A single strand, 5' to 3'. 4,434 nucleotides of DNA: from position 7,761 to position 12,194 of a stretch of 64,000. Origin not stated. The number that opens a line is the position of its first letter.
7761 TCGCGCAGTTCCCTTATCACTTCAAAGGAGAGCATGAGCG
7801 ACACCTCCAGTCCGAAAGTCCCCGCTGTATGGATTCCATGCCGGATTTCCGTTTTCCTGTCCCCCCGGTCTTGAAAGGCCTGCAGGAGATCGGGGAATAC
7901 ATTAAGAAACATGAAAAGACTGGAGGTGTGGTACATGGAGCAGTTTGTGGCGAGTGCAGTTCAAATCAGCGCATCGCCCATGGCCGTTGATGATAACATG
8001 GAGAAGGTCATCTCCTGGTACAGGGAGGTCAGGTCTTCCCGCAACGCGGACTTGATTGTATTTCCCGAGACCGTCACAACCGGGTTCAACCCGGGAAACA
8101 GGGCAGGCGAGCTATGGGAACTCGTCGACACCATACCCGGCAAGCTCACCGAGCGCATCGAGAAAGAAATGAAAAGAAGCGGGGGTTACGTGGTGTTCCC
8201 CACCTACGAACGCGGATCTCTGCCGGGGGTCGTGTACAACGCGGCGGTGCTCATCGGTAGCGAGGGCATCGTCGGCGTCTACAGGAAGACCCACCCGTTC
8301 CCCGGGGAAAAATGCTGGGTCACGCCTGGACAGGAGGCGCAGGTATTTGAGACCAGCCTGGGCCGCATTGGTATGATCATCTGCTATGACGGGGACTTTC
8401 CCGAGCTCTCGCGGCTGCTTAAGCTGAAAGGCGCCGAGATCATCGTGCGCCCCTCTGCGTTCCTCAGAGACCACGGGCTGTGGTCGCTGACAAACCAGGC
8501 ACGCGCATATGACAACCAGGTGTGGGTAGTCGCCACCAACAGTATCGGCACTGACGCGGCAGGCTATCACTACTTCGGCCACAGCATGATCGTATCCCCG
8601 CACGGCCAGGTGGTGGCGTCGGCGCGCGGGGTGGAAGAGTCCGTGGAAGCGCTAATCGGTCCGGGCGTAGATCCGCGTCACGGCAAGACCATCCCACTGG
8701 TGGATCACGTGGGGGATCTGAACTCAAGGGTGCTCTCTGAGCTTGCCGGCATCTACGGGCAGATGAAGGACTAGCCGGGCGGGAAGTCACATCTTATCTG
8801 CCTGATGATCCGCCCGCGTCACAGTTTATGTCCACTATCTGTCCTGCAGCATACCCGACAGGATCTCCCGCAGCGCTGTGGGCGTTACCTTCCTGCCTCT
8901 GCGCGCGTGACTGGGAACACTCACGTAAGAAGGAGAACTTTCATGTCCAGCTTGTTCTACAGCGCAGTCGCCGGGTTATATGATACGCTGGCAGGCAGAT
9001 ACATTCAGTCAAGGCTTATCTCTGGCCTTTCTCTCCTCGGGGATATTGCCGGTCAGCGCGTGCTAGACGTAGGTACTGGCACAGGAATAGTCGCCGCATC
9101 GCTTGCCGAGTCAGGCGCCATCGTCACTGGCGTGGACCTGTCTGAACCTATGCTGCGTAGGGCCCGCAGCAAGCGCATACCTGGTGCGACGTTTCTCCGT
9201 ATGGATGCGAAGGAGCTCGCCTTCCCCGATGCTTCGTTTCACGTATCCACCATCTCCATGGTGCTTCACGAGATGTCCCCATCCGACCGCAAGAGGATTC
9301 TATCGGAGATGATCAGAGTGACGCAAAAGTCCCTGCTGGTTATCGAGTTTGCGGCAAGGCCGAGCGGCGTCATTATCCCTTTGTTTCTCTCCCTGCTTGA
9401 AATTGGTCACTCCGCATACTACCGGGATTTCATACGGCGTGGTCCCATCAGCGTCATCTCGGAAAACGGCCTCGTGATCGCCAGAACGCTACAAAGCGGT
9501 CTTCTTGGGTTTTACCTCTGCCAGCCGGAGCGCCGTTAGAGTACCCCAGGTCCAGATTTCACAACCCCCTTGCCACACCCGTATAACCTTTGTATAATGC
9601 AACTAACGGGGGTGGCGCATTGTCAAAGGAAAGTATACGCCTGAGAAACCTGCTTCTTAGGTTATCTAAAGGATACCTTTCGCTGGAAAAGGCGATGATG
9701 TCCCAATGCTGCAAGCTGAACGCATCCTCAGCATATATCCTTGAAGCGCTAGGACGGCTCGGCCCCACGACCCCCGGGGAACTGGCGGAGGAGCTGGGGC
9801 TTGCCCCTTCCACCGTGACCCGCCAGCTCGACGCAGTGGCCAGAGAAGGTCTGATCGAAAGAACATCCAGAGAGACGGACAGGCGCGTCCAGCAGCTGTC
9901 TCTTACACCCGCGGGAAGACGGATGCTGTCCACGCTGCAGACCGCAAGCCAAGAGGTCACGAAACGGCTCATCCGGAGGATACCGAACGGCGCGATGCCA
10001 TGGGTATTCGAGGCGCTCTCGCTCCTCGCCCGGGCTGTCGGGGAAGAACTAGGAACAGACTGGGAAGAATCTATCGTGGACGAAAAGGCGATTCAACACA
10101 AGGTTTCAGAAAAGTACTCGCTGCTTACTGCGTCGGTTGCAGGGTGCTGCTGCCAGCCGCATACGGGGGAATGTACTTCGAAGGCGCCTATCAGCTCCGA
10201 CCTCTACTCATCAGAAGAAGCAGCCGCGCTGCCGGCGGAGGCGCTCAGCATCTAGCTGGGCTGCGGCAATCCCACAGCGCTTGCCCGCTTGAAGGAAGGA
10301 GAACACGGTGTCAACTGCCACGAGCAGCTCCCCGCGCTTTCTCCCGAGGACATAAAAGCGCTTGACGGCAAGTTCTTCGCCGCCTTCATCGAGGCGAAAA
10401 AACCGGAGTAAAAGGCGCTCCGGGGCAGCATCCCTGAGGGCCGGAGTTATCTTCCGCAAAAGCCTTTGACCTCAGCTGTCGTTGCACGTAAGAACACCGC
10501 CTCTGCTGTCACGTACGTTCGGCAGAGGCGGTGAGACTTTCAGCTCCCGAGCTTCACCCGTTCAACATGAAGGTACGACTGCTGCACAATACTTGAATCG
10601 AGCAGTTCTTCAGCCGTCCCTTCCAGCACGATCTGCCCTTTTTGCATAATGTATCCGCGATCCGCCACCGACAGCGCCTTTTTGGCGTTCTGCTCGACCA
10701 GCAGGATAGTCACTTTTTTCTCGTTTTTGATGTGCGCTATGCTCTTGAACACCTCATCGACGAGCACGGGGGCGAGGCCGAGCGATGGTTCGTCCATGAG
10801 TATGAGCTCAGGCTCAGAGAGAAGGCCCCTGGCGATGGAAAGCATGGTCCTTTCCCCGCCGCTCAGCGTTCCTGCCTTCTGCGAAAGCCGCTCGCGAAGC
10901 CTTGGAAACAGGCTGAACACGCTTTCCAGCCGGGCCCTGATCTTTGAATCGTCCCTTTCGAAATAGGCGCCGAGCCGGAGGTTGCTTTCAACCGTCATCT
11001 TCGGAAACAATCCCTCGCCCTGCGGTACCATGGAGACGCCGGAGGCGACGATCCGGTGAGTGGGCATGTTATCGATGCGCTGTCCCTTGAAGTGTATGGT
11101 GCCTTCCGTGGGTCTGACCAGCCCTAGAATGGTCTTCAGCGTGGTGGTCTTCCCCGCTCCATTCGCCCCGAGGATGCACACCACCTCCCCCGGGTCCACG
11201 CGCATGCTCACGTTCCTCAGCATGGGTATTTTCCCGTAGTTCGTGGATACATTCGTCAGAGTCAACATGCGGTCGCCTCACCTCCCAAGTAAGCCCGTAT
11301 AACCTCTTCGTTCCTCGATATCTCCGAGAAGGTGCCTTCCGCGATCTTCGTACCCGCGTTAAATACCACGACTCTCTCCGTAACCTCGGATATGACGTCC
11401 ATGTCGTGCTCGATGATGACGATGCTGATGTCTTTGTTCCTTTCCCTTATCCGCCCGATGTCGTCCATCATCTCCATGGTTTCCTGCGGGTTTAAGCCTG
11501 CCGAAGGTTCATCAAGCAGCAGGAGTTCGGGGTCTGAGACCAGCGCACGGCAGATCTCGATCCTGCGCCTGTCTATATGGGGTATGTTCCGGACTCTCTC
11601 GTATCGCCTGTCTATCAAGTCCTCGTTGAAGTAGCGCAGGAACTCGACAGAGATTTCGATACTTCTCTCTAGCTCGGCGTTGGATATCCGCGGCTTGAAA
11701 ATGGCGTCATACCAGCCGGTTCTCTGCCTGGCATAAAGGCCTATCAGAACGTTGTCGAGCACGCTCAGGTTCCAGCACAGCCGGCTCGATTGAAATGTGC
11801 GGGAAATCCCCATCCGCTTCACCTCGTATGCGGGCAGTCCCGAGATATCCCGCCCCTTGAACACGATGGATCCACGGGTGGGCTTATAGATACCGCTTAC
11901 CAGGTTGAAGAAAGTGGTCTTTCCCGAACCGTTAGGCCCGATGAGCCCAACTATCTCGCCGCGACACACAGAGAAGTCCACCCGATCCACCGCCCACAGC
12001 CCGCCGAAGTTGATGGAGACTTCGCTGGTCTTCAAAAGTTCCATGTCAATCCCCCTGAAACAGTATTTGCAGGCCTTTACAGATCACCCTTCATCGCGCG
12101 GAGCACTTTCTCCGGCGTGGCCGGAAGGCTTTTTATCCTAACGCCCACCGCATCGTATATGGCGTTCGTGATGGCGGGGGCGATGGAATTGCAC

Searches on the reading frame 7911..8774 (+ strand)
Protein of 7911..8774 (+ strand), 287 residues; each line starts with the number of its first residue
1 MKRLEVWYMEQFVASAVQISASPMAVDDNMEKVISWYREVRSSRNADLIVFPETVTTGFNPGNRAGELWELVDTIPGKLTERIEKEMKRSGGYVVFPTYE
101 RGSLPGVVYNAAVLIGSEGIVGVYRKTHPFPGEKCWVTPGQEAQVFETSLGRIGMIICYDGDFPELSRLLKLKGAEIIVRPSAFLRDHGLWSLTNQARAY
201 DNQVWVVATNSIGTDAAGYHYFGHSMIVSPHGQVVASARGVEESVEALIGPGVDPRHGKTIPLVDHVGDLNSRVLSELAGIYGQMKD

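Call 4: search_protein_families(library=pfam, proteins=[window:7911-8774:+])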
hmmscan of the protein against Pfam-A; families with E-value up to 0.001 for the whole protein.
window:7911-8774:+ (287 aa): 1 family
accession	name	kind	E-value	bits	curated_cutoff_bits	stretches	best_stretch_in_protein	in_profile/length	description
PF00795.27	CN_hydrolase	-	2.1e-46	158.8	23.2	1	14-243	2-239/256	Carbon-nitrogen hydrolase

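Call 39: search_protein_families(library=ncbifam, proteins=[window:7911-8774:+], max_evalue=1e-10)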
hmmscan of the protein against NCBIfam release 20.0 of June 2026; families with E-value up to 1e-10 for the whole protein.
window:7911-8774:+ (287 aa): 10 families
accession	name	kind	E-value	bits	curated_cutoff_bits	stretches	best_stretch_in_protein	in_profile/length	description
NF040852.1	nitrile_Arch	equivalog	3.2e-35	121.6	500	1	17-245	6-230/262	nitrilase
NF009803.0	PRK13287.1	equivalog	7.8e-30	103.8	406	1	14-243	20-251/333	formamidase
TIGR03381.1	agmatine_aguB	equivalog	2.4e-26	92.7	410.25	1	15-245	4-248/279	N-carbamoylputrescine amidase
NF009802.0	PRK13286.1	equivalog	7.5e-26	90.9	427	1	28-239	33-247/345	aliphatic amidase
NF033621.1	de_GSH_amidase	exception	6.8e-22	78.1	355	1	25-242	12-228/260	deaminated glutathione amidase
NF043013.1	DeGluthAmidYersProt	equivalog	1.5e-20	73.5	500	1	138-238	137-239/278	deaminated glutathione amidase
NF007757.0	PRK10438.1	equivalog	5e-20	71.8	249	1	23-240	12-222/256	amidohydrolase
NF010588.0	PRK13981.1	equivalog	1.1e-14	53.8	479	1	18-246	11-240/546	NAD+ synthase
TIGR00546.1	lnt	equivalog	4.3e-12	45.9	132.9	0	138-182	303-348/395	apolipoprotein N-acyltransferase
TIGR04048.1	nitrile_sll0784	equivalog_domain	2.7e-11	43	502.6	1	12-168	3-168/301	Nit6803 family nitrilase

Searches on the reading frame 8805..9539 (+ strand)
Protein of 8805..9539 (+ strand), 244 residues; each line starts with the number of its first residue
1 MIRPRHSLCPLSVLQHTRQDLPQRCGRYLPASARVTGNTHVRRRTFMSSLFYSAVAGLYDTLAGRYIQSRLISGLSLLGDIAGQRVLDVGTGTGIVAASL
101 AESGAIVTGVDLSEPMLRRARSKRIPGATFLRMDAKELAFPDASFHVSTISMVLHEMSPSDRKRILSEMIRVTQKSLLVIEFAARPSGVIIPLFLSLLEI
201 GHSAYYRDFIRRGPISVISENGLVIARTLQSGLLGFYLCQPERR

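Call 4: search_protein_families(library=pfam, proteins=[window:8805-9539:+])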
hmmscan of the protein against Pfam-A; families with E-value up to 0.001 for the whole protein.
window:8805-9539:+ (244 aa): 8 families
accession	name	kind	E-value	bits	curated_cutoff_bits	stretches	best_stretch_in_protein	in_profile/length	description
PF13649.12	Methyltransf_25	-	1.8e-20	73.9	27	1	86-174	1-94/97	Methyltransferase domain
PF08241.18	Methyltransf_11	-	1.2e-18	68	21.2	1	87-175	1-89/95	Methyltransferase domain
PF01209.24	Ubie_methyltran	-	1.3e-10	41.4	20.1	1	79-183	44-155/233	ubiE/COQ5 methyltransferase family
PF13847.12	Methyltransf_31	-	7.6e-10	39.1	27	1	83-176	4-104/145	Methyltransferase domain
PF08242.18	Methyltransf_12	-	1.2e-09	39.2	30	1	87-171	1-90/98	Methyltransferase domain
PF13489.12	Methyltransf_23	-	1.3e-09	38.4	27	1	65-158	3-95/164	Methyltransferase domain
PF07021.18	MetW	-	2.5e-05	24.5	21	1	82-178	13-107/193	Methionine biosynthesis protein MetW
PF01728.25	FtsJ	-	8.2e-05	23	24.1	1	82-171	21-114/181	FtsJ-like methyltransferase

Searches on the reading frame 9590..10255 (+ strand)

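Call 4: search_protein_families(library=pfam, proteins=[window:9590-10255:+])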
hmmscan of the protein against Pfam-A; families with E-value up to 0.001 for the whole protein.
window:9590-10255:+ (221 aa): 13 families
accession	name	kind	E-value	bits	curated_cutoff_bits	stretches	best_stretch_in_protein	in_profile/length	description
PF01047.28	MarR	-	1.4e-12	47.8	24.6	1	43-100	1-58/59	MarR family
PF12802.13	MarR_2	-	2.1e-11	44.2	27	1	43-99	3-60/61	MarR family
PF25213.1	HVO_A0261_N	-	3.2e-08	33.8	35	1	48-124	14-82/86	HVO_A0261 N-terminal domain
PF01022.26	HTH_5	-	4.6e-07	30.1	22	1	49-90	6-46/47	Bacterial regulatory protein, arsR family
PF13412.12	HTH_24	-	4.7e-07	29.7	21.9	1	50-90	8-48/48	Winged helix-turn-helix DNA-binding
PF09339.16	HTH_IclR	-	2e-06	27.9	22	1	50-91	8-50/52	IclR helix-turn-helix domain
PF12840.13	HTH_20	-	4.5e-06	27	27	1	50-91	9-50/51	Helix-turn-helix domain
PF13545.12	HTH_Crp_2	-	9.4e-06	25.9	27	1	59-94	22-57/70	Crp-like helix-turn-helix domain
PF13463.12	HTH_27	-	5e-05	23.9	22.2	1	43-109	1-68/68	Winged helix DNA-binding domain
PF08100.18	Dimerisation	-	0.00027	21.1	25.6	1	45-114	25-92/93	O-methyltransferase dimerisation domain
PF01325.25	Fe_dep_repress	-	0.0004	21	26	1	50-90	13-53/60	Iron dependent repressor, N-terminal DNA binding domain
PF01726.22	LexA_DNA_bind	-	0.00052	20.2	23.7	0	62-94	28-61/65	LexA DNA binding domain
PF25212.1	HVO_A0114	-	0.00084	19.5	27.6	0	44-98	21-75/84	HVO_A0114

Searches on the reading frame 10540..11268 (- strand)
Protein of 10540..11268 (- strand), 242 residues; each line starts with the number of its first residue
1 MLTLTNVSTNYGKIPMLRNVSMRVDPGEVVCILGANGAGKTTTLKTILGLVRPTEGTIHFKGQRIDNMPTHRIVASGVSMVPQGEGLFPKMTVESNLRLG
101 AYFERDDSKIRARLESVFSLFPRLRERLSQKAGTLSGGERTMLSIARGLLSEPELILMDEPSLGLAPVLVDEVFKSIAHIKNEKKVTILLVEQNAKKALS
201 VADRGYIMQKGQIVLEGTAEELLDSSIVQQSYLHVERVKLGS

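Call 4: search_protein_families(library=pfam, proteins=[window:10540-11268:-])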
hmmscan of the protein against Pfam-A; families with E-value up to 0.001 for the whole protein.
window:10540-11268:- (242 aa): 3 families
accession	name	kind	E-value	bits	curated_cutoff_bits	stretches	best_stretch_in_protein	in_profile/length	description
PF00005.33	ABC_tran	-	1e-34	120.5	25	1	17-162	1-136/137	ABC transporter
PF13304.12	AAA_21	-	8.1e-06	26.5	27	0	30-50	2-22/304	AAA domain, putative AbiEii toxin, Type IV TA system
PF25199.1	nSTAND_NTPase5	-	0.00077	19.7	34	0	25-47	39-61/145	Novel STAND NTPase 5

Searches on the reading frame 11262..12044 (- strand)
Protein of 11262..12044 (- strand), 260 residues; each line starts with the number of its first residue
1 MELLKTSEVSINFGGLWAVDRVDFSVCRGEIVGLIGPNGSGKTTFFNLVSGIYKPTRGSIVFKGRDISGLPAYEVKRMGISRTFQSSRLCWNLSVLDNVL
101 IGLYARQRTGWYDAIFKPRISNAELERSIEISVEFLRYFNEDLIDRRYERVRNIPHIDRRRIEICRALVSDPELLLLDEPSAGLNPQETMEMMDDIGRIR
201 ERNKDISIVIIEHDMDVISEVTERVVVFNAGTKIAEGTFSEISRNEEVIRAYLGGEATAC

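Call 3: search_protein_families(library=pfam, proteins=[window:11262-12044:-])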
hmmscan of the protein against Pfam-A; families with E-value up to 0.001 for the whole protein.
window:11262-12044:- (260 aa): 3 families
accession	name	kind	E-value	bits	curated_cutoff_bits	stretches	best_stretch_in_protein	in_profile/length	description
PF00005.33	ABC_tran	-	2.8e-25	90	25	1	20-181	2-136/137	ABC transporter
PF12399.14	BCA_ABC_TP_C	-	2e-10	40.5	25.5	1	233-257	2-26/27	Branched-chain amino acid ATP-binding cassette transporter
PF13304.12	AAA_21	-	2.8e-06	28.1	27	0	31-52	1-22/304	AAA domain, putative AbiEii toxin, Type IV TA system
